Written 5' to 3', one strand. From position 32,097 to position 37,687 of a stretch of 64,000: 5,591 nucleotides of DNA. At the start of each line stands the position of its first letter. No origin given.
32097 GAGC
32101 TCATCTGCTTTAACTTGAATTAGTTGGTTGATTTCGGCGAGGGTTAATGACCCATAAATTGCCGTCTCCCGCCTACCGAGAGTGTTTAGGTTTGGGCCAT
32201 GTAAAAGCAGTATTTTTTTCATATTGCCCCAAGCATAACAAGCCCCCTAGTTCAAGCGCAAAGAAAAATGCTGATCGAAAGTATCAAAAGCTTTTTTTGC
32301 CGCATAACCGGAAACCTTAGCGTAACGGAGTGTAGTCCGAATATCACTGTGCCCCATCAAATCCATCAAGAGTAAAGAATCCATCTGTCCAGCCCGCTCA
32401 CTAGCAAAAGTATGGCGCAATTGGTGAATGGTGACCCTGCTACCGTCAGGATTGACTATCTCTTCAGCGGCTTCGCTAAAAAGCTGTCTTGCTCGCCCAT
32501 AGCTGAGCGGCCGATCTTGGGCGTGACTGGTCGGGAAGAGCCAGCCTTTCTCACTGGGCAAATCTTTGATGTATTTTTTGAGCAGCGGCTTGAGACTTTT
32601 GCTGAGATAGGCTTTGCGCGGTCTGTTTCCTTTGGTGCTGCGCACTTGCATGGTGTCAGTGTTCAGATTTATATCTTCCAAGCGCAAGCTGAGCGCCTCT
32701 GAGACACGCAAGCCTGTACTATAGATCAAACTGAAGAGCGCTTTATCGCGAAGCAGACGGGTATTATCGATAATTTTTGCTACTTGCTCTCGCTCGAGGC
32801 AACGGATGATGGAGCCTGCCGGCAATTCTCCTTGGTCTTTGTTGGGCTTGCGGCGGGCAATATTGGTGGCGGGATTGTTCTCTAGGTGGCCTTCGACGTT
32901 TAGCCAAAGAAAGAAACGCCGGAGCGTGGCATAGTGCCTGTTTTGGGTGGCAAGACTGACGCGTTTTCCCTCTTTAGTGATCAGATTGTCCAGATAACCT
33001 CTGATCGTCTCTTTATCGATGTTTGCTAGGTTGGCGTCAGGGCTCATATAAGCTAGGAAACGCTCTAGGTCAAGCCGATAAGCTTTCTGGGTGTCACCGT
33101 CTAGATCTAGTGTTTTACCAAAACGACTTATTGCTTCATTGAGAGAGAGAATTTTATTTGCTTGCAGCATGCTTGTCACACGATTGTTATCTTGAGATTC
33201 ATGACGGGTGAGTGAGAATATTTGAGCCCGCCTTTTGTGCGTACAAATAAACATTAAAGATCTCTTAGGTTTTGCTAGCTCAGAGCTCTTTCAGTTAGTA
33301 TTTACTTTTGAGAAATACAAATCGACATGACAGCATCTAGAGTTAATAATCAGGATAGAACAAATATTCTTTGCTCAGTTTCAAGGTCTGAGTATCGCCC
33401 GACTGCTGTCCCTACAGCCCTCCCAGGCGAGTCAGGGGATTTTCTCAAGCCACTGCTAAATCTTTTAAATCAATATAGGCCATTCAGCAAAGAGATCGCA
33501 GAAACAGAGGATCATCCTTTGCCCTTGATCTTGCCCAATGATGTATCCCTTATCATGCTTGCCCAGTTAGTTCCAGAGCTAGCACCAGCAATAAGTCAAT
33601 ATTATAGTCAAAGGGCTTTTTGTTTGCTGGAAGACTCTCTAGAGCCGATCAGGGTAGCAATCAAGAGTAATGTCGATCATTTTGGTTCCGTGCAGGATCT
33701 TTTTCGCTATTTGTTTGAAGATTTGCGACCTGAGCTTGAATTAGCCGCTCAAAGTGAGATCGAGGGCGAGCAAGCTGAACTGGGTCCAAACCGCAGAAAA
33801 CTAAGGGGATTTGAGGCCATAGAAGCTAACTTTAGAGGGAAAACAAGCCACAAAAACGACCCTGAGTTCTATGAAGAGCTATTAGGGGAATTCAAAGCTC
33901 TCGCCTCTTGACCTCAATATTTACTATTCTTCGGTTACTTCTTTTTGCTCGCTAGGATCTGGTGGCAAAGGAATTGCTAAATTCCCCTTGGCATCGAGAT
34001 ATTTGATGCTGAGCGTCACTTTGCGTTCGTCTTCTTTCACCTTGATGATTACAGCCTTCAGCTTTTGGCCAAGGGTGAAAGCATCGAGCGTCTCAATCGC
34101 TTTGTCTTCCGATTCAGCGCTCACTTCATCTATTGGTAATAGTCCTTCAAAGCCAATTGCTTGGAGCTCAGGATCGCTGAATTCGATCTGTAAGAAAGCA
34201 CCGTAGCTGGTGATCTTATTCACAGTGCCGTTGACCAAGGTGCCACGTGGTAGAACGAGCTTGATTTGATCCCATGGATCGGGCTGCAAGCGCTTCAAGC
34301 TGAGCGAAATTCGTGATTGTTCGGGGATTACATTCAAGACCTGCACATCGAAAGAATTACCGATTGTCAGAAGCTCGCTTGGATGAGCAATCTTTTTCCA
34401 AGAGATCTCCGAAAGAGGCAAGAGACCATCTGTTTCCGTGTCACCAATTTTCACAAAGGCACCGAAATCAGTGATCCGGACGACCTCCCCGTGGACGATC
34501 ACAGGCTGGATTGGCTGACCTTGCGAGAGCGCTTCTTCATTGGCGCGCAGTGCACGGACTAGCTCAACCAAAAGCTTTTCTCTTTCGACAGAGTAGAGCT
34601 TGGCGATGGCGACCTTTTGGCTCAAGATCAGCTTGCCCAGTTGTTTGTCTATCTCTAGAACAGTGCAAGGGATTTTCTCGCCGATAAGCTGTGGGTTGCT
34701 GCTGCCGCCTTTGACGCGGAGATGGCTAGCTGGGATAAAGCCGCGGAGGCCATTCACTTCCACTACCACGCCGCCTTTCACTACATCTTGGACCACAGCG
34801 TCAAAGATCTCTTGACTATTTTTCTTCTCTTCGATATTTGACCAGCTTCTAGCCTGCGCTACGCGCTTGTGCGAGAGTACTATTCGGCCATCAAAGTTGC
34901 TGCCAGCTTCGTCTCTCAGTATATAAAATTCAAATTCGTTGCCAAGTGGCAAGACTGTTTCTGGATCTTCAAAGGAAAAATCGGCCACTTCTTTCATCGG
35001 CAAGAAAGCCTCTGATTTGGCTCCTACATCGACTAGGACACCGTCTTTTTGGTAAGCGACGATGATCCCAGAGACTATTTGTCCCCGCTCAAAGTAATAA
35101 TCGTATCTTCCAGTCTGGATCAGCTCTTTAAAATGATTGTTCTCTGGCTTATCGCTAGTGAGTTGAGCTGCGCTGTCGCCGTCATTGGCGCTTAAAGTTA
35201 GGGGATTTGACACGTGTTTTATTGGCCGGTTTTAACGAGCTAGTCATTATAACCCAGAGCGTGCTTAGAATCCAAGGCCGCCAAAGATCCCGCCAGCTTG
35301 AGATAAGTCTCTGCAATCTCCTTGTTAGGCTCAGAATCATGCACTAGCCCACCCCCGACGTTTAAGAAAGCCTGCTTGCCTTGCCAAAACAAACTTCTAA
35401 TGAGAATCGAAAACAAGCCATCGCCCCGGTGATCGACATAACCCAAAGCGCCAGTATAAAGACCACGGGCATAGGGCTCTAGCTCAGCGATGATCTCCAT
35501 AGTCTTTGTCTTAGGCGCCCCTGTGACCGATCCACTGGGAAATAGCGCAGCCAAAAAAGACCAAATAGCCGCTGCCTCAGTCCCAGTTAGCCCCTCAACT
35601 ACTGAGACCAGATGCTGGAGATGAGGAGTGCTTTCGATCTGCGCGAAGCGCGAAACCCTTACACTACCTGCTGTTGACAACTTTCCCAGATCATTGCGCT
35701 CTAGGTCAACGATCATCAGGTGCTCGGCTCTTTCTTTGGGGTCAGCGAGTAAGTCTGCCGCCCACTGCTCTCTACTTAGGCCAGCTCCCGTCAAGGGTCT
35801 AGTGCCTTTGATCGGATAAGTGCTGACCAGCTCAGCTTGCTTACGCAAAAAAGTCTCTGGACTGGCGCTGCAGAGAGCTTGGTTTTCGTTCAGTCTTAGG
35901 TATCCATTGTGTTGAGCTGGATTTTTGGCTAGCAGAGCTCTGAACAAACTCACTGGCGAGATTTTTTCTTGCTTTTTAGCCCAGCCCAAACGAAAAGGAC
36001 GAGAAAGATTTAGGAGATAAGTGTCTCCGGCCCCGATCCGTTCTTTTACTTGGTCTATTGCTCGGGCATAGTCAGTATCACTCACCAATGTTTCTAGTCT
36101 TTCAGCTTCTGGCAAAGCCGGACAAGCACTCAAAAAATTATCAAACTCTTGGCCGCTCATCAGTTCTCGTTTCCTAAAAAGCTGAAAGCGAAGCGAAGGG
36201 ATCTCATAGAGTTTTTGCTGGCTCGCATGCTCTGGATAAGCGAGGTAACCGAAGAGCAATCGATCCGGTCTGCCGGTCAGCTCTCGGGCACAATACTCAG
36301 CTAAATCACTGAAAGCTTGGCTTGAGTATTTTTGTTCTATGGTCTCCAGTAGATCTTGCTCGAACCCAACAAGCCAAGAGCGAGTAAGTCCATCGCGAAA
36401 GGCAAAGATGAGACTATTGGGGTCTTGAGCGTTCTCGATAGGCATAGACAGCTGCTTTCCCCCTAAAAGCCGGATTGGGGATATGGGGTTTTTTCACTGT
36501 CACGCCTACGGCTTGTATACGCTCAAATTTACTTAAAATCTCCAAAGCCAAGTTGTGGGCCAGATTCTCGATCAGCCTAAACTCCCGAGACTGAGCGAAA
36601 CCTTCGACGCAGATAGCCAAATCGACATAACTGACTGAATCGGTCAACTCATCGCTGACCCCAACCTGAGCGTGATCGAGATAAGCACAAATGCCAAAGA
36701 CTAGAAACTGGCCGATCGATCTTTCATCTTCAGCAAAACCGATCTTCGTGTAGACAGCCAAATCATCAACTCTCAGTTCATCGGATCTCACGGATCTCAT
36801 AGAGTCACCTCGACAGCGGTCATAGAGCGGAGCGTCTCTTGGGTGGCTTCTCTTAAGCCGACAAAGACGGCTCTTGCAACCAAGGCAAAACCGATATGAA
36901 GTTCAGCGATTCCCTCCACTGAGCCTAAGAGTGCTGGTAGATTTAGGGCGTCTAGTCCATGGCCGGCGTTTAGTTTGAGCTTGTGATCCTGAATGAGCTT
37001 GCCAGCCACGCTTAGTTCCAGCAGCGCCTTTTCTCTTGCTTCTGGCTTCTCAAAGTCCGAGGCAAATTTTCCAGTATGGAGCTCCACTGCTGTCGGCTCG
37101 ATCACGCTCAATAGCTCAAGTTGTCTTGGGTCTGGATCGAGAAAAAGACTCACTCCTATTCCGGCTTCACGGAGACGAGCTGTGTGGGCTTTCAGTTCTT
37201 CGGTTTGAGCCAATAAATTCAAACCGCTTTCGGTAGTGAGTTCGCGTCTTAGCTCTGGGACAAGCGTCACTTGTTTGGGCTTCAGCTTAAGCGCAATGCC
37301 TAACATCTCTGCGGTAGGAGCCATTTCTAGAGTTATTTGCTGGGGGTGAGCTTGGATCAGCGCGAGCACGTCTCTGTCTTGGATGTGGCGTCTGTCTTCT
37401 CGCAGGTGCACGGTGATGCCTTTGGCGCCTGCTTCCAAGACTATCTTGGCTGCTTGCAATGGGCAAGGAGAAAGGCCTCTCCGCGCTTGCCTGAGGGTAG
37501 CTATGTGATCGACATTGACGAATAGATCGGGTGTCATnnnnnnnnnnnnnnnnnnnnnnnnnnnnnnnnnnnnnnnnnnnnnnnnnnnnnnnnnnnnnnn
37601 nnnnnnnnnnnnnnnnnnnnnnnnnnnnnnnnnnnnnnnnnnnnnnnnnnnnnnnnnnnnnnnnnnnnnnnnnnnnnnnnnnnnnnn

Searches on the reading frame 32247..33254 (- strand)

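Call 15: search_protein_families(library=pfam, max_evalue=0.01, proteins=[window:32247-33254:-])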
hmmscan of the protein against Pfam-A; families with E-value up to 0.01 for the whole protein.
window:32247-33254:- (335 aa): 4 families
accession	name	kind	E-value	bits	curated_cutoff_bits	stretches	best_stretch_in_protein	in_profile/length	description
PF00589.27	Phage_integrase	-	5.4e-30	104.9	27.1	1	153-314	3-168/172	Phage integrase family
PF02899.23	Phage_int_SAM_1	-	1.1e-08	35.7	22.3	1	55-121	18-82/83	Phage integrase, N-terminal SAM-like domain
PF13495.12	Phage_int_SAM_4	-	1.4e-05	25.9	27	1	53-118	16-78/85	Phage integrase, N-terminal SAM-like domain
PF13102.12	Phage_int_SAM_5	-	0.0038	18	22.3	0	54-128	20-92/98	Phage integrase SAM-like domain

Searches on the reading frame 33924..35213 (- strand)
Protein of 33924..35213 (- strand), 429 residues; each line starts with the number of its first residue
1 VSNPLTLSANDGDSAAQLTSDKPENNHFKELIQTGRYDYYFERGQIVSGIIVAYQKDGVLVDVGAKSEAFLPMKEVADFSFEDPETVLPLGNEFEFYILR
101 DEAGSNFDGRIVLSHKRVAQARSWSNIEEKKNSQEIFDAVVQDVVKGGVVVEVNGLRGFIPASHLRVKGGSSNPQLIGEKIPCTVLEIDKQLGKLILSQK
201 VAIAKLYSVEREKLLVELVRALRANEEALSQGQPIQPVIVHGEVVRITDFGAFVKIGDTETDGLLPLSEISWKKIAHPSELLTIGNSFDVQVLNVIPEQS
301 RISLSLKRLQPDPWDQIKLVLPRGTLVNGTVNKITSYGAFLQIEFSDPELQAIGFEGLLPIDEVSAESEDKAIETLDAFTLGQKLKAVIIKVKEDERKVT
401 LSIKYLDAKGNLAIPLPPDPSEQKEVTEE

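Call 15: search_protein_families(library=pfam, max_evalue=0.01, proteins=[window:33924-35213:-])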
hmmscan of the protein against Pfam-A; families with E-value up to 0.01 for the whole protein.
window:33924-35213:- (429 aa): 3 families
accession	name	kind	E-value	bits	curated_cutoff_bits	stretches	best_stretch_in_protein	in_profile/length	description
PF00575.29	S1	-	7.9e-48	161.2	22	4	239-307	7-74/74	S1 RNA binding domain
PF23459.1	S1_RRP5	-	4e-13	50.2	27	0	240-306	7-72/72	RRP5 S1 domain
PF13509.12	S1_2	-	2.5e-07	31.1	21.8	0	241-271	6-35/61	S1 domain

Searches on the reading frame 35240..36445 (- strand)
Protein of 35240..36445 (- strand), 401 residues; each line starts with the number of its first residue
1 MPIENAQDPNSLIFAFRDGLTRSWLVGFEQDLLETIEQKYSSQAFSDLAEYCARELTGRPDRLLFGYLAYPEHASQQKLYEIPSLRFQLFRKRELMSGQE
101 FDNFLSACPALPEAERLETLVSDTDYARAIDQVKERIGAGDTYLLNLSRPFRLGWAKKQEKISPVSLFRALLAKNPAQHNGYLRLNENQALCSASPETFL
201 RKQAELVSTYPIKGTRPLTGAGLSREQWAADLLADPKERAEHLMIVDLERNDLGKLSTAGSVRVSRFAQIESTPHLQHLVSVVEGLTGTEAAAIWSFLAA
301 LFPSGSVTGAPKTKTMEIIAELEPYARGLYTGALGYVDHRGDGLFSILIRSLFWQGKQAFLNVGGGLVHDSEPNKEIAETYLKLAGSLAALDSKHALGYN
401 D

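Call 15: search_protein_families(library=pfam, max_evalue=0.01, proteins=[window:35240-36445:-])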
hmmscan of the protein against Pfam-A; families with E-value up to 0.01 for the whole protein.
window:35240-36445:- (401 aa): 1 family
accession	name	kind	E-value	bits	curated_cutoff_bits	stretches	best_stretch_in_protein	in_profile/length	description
PF00425.24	Chorismate_bind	-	7.3e-78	262.1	27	1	123-383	2-257/257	chorismate binding enzyme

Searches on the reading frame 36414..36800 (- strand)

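Call 15: search_protein_families(library=pfam, max_evalue=0.01, proteins=[window:36414-36800:-])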
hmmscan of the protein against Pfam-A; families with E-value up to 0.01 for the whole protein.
window:36414-36800:- (128 aa): 1 family
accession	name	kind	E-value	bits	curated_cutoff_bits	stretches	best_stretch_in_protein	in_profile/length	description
PF02152.23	FolB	-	4.7e-23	82.3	31.8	1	10-116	2-108/113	Dihydroneopterin aldolase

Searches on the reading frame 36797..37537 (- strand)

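Call 15: search_protein_families(library=pfam, max_evalue=0.01, proteins=[window:36797-37537:-])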
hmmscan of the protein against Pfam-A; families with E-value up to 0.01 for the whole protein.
window:36797-37537:- (246 aa): 1 family
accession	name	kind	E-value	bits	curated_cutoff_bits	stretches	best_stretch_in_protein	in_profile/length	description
PF03740.19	PdxJ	-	2.7e-80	269.3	24.5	1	5-238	2-233/234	Pyridoxal phosphate biosynthesis protein PdxJ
